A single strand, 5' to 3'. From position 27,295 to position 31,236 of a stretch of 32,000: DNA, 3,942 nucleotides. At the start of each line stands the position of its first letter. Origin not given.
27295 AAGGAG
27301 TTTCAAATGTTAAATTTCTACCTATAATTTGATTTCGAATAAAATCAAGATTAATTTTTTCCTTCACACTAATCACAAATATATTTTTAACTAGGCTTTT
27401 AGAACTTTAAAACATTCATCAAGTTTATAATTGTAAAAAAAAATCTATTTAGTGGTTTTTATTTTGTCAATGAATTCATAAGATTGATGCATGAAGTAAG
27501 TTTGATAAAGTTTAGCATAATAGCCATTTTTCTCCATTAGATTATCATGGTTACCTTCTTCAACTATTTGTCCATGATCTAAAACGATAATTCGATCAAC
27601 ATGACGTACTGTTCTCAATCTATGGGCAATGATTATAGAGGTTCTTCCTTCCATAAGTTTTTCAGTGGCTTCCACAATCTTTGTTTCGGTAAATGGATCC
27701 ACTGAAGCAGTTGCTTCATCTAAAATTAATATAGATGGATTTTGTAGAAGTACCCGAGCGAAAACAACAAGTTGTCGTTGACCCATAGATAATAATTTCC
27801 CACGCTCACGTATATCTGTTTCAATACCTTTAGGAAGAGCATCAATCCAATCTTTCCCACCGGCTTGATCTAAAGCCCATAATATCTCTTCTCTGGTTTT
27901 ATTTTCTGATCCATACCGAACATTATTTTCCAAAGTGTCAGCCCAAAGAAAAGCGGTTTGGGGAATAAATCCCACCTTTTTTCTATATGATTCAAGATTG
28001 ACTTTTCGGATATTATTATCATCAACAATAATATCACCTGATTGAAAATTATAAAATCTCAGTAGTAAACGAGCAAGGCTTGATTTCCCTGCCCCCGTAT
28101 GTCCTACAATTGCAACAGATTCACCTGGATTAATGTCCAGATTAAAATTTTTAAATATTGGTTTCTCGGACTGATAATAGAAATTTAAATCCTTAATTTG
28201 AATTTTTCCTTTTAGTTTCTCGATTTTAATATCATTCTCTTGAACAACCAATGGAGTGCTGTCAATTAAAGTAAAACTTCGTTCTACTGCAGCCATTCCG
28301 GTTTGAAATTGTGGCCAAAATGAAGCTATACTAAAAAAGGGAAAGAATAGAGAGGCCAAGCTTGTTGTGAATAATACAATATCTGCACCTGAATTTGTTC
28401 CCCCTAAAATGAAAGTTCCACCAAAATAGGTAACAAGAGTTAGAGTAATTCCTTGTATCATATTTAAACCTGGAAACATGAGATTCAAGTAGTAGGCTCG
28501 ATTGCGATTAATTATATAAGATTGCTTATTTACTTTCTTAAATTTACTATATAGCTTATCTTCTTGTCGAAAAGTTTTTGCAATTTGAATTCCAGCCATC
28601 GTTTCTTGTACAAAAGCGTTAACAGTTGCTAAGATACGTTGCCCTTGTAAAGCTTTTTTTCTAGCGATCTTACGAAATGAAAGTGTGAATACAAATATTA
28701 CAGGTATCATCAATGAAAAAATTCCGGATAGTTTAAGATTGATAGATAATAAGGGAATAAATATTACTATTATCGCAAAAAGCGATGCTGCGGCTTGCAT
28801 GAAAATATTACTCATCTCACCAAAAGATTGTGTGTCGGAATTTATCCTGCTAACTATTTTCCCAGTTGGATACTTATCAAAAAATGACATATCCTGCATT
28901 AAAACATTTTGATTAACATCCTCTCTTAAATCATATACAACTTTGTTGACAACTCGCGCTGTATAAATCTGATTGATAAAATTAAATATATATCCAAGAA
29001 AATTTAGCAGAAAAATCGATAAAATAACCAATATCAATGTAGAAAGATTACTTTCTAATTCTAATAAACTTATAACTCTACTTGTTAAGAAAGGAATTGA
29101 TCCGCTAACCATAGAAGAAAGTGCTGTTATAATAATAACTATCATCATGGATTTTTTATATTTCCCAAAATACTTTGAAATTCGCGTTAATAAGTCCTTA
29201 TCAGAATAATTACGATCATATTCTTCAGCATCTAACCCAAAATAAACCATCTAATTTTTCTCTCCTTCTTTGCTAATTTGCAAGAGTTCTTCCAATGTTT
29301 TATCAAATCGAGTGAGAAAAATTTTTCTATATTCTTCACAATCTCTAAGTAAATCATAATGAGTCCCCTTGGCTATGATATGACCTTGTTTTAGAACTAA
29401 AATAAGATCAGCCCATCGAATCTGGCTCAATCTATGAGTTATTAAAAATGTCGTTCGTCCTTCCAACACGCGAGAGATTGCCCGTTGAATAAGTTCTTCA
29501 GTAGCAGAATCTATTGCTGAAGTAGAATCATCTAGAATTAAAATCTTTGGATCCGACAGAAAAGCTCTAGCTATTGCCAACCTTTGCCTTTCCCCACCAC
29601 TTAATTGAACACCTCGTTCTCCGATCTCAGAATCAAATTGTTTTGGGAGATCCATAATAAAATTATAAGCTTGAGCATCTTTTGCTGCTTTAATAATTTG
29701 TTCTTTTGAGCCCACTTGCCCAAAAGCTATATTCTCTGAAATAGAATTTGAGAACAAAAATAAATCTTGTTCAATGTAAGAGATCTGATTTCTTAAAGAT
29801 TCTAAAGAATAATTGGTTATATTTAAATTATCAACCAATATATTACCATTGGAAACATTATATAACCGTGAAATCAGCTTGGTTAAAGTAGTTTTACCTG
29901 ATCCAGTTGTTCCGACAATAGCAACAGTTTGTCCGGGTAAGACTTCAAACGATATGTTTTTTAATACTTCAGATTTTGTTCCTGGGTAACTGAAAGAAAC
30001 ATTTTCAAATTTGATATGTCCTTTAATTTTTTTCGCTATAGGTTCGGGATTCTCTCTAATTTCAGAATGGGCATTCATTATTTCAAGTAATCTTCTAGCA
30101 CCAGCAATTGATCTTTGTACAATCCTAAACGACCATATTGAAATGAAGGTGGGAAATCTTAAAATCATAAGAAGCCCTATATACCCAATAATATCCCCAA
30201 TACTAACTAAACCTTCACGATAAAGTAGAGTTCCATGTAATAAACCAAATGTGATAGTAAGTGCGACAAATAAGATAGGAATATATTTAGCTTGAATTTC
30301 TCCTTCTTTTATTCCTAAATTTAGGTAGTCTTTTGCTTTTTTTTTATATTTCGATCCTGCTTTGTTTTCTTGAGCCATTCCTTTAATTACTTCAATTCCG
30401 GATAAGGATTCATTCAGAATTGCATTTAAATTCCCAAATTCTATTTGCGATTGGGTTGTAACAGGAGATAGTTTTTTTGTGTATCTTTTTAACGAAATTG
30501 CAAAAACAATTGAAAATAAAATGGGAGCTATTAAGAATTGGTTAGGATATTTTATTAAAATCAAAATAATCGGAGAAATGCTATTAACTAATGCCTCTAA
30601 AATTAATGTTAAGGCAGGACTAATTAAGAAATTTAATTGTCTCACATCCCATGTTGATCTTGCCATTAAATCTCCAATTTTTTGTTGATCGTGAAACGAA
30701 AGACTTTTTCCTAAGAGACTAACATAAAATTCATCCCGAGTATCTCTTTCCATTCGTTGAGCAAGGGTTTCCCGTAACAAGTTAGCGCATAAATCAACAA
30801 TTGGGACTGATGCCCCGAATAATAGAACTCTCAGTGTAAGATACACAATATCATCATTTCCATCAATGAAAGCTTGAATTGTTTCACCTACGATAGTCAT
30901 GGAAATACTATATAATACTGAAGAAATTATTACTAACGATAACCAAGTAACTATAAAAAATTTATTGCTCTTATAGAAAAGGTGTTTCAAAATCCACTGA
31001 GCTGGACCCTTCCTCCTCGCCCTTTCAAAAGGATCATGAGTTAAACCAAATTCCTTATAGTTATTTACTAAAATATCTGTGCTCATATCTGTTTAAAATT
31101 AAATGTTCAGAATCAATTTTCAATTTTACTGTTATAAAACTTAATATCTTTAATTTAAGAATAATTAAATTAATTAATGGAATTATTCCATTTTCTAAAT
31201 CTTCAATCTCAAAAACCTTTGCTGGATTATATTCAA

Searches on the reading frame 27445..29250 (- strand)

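Call 8: search_protein_families(library=pfam, proteins=[window:27445-29250:-], max_evalue=0.01)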
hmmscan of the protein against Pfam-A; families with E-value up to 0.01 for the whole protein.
window:27445-29250:- (601 aa): 6 families
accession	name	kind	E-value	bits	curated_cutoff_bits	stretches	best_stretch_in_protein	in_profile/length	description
PF00664.28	ABC_membrane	-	8.2e-32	111.4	28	1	35-304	1-273/274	ABC transporter transmembrane region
PF00005.33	ABC_tran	-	5.2e-30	105.3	25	1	367-515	2-137/137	ABC transporter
PF02463.25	SMC_N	-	9e-06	25.7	40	1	407-557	111-211/220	RecF/RecN/SMC N terminal domain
PF01935.23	DUF87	-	0.00041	20.9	23.2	1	377-409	24-57/220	Helicase HerA, central domain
PF13401.12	AAA_22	-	0.0006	20.6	27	1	378-513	7-93/130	AAA domain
PF13191.12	AAA_16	-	0.003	18.5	32.6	1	377-513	25-141/167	AAA ATPase domain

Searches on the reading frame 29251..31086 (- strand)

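Call 45: search_protein_families(library=pfam, proteins=[window:29251-31086:-], max_evalue=0.001)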
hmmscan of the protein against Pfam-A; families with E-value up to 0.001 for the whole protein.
window:29251-31086:- (611 aa): 3 families
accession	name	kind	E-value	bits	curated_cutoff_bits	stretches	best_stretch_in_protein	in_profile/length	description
PF00005.33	ABC_tran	-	5.7e-34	118.1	25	1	375-523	1-137/137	ABC transporter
PF00664.28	ABC_membrane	-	9.5e-33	114.5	28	1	49-312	5-273/274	ABC transporter transmembrane region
PF01935.23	DUF87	-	0.00063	20.3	23.2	0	386-418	24-57/220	Helicase HerA, central domain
